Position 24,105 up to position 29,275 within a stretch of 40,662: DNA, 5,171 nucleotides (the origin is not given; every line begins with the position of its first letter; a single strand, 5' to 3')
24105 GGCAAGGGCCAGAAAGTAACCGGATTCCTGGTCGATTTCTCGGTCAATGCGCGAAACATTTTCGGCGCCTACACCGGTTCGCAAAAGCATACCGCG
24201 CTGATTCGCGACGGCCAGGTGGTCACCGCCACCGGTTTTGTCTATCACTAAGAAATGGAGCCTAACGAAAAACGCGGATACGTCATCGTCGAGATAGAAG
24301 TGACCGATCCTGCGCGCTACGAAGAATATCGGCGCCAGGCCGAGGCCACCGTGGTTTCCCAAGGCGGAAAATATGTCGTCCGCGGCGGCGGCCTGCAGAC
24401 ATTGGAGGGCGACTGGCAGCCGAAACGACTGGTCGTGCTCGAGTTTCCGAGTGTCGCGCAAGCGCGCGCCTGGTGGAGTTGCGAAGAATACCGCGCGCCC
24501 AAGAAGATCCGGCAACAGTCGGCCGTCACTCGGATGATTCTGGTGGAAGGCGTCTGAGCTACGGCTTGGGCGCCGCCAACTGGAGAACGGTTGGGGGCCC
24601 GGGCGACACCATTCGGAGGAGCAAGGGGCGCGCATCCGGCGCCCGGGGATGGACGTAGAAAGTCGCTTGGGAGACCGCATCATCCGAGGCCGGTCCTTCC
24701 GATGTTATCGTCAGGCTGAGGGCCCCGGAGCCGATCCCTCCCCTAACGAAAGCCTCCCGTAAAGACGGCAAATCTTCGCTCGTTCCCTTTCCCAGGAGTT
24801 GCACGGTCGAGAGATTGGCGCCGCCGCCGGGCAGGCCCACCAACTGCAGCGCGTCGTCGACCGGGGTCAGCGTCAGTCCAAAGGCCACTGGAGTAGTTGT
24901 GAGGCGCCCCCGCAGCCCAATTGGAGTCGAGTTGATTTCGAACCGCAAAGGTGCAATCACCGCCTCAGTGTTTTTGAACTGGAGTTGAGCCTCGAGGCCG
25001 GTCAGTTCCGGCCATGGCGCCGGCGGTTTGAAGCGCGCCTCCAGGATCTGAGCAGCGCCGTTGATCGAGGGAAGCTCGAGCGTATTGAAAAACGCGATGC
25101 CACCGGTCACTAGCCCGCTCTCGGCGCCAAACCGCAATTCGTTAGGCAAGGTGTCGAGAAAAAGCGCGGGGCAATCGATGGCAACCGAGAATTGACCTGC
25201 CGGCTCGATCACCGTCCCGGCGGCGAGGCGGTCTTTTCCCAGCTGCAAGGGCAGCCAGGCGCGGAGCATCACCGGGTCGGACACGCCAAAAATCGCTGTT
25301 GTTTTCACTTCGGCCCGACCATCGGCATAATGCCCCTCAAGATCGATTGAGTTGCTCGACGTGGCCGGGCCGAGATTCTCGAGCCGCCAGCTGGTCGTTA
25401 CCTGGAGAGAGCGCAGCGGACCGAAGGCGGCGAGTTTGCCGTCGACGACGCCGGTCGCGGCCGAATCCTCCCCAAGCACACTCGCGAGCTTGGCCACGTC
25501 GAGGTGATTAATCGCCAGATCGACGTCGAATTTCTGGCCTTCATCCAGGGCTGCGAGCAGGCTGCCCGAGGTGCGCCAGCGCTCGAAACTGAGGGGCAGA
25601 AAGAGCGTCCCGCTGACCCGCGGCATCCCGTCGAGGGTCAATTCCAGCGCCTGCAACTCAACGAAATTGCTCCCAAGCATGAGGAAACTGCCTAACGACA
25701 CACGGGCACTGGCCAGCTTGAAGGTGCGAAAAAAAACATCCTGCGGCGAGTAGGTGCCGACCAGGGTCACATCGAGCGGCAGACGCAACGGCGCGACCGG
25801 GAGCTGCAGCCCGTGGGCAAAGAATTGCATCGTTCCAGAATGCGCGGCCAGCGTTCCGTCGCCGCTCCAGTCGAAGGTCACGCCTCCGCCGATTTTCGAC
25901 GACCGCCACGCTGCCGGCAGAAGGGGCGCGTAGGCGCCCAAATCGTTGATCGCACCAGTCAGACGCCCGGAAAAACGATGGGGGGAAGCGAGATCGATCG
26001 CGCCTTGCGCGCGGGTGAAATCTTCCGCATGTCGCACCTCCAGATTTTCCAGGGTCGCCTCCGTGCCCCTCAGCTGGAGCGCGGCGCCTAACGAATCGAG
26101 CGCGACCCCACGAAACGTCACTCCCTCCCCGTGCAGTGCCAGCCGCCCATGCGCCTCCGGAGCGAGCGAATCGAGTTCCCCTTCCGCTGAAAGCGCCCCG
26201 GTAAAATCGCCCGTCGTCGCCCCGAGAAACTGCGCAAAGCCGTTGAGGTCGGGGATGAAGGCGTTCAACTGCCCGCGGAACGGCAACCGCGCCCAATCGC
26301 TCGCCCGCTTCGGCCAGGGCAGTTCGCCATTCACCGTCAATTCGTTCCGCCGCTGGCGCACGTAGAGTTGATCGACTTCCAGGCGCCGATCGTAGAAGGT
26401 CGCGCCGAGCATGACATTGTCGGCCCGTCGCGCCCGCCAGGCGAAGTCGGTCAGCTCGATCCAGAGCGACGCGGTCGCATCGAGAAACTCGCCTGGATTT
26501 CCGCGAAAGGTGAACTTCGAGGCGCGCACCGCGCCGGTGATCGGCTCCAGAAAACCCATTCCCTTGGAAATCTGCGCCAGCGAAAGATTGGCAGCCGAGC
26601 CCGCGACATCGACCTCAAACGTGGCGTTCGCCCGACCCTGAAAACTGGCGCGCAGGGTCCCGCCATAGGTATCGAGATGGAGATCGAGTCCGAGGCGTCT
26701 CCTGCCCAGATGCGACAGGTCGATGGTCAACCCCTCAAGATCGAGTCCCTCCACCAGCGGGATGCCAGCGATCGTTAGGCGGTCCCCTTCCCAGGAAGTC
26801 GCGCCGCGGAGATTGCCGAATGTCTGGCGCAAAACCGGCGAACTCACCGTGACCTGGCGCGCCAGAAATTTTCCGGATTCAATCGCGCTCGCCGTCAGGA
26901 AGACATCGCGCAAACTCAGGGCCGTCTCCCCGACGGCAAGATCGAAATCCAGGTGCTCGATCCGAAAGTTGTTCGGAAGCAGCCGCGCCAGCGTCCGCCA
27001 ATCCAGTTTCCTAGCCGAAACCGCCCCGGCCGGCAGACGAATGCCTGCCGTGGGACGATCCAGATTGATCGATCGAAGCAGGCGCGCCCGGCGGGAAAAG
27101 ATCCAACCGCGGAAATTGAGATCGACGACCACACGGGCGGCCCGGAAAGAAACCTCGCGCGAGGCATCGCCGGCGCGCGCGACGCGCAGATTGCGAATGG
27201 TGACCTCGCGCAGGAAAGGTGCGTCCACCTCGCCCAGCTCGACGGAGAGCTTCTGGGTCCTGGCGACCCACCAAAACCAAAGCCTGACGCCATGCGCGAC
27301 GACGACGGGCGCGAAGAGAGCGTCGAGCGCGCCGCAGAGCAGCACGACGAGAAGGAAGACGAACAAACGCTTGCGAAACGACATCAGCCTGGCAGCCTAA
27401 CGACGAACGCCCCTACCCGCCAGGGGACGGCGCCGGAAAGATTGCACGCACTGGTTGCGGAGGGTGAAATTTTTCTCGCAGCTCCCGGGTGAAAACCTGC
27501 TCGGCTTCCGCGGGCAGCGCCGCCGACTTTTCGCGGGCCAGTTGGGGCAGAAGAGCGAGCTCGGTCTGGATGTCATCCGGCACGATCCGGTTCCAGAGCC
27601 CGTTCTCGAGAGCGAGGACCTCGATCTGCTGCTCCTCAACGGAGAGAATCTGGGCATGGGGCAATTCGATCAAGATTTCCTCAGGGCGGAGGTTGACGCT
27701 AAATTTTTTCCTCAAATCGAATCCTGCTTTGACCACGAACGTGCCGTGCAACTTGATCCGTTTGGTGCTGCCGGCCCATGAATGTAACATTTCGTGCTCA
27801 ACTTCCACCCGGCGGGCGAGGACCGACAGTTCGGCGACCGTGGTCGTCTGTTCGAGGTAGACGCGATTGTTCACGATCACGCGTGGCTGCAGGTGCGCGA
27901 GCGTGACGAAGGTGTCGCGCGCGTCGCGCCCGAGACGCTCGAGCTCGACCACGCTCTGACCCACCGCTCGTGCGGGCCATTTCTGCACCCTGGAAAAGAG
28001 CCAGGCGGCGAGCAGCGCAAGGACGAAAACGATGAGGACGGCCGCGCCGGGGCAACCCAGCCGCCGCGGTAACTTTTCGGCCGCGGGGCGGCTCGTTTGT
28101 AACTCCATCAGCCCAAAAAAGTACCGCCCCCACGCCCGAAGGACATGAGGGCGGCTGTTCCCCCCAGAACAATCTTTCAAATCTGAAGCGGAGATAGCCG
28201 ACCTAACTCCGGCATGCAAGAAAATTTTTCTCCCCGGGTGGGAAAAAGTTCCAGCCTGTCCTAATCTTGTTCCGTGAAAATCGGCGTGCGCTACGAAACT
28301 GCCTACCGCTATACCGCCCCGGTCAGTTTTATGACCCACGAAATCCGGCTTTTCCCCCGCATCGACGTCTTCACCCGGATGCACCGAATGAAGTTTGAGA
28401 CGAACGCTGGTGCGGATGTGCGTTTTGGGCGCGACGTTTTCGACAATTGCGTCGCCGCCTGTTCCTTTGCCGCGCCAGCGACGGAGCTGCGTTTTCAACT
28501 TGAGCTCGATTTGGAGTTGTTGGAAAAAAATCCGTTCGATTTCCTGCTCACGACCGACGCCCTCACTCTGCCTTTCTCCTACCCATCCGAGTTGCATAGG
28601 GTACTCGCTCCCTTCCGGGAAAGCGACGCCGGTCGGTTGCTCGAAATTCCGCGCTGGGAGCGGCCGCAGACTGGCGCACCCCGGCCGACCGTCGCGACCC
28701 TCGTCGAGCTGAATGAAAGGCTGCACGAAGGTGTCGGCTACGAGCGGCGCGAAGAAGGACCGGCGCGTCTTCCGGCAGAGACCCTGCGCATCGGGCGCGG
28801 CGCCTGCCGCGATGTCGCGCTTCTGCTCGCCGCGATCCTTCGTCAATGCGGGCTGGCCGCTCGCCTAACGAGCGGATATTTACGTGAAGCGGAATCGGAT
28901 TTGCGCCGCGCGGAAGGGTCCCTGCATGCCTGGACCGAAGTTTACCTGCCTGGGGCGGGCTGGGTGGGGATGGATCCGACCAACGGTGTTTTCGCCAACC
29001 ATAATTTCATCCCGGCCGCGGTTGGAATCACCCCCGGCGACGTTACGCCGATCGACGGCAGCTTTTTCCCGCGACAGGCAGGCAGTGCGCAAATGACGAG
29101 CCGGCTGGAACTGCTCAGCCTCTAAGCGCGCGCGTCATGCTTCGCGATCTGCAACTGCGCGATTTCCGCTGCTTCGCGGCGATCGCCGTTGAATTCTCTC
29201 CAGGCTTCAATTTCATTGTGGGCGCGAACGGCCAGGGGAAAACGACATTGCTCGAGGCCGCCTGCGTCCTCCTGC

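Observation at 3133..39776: Massively over-represented dispersed 9-mer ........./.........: a candidate DNA uptake sequence or other genome-wide DNA signal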

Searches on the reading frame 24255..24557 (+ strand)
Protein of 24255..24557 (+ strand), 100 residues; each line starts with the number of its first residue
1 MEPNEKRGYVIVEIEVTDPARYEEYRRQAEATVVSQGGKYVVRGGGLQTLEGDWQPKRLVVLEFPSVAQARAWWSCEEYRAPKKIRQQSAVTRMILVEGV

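Call 9: search_protein_families(library=pfam, proteins=[window:24255-24557:+], max_evalue=0.001)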
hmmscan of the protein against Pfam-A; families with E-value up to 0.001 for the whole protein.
window:24255-24557:+ (100 aa): 1 family
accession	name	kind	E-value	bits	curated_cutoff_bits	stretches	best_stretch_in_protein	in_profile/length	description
PF07045.17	DUF1330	-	9.5e-32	109.7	23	1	8-100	2-94/94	Domain of unknown function (DUF1330)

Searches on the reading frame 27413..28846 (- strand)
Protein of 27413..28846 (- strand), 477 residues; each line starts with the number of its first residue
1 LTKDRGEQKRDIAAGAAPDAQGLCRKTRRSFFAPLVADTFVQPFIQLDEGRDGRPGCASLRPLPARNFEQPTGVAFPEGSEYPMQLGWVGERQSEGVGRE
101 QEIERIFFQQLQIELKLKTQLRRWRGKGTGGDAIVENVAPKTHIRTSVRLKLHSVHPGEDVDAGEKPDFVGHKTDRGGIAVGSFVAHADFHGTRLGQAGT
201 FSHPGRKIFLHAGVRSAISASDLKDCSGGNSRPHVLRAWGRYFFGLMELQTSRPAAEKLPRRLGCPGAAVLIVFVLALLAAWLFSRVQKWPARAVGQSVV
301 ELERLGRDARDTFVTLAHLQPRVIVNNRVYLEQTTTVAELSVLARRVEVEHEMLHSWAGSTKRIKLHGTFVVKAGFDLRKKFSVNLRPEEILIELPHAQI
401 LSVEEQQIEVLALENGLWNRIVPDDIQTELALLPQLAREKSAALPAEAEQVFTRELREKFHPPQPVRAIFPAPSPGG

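Call 10: search_protein_families(library=pfam, proteins=[window:27413-28846:-], max_evalue=0.001)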
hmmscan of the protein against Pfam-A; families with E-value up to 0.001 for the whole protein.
window:27413-28846:- (477 aa): 1 family
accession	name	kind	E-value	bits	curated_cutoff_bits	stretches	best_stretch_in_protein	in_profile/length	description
PF14014.11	DUF4230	-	1.2e-05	25.8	27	1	349-439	18-115/148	Protein of unknown function (DUF4230)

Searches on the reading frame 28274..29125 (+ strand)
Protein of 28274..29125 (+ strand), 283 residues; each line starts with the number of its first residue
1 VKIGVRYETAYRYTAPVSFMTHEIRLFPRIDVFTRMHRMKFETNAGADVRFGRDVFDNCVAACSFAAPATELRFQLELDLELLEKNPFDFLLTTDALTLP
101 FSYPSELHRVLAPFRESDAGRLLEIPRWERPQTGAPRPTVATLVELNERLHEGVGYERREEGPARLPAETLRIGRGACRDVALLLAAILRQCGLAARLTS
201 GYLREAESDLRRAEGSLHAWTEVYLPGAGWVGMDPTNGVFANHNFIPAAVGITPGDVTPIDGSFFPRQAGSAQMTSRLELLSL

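Call 10: search_protein_families(library=pfam, proteins=[window:28274-29125:+], max_evalue=0.001)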
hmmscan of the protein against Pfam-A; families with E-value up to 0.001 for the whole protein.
window:28274-29125:+ (283 aa): 2 families
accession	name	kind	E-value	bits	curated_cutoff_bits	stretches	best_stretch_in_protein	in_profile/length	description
PF01841.26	Transglut_core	-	4.4e-18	66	23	1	130-235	5-108/108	Transglutaminase-like superfamily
PF08379.15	Bact_transglu_N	-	9.6e-14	52.3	27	1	5-79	3-78/80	Bacterial transglutaminase-like N-terminal region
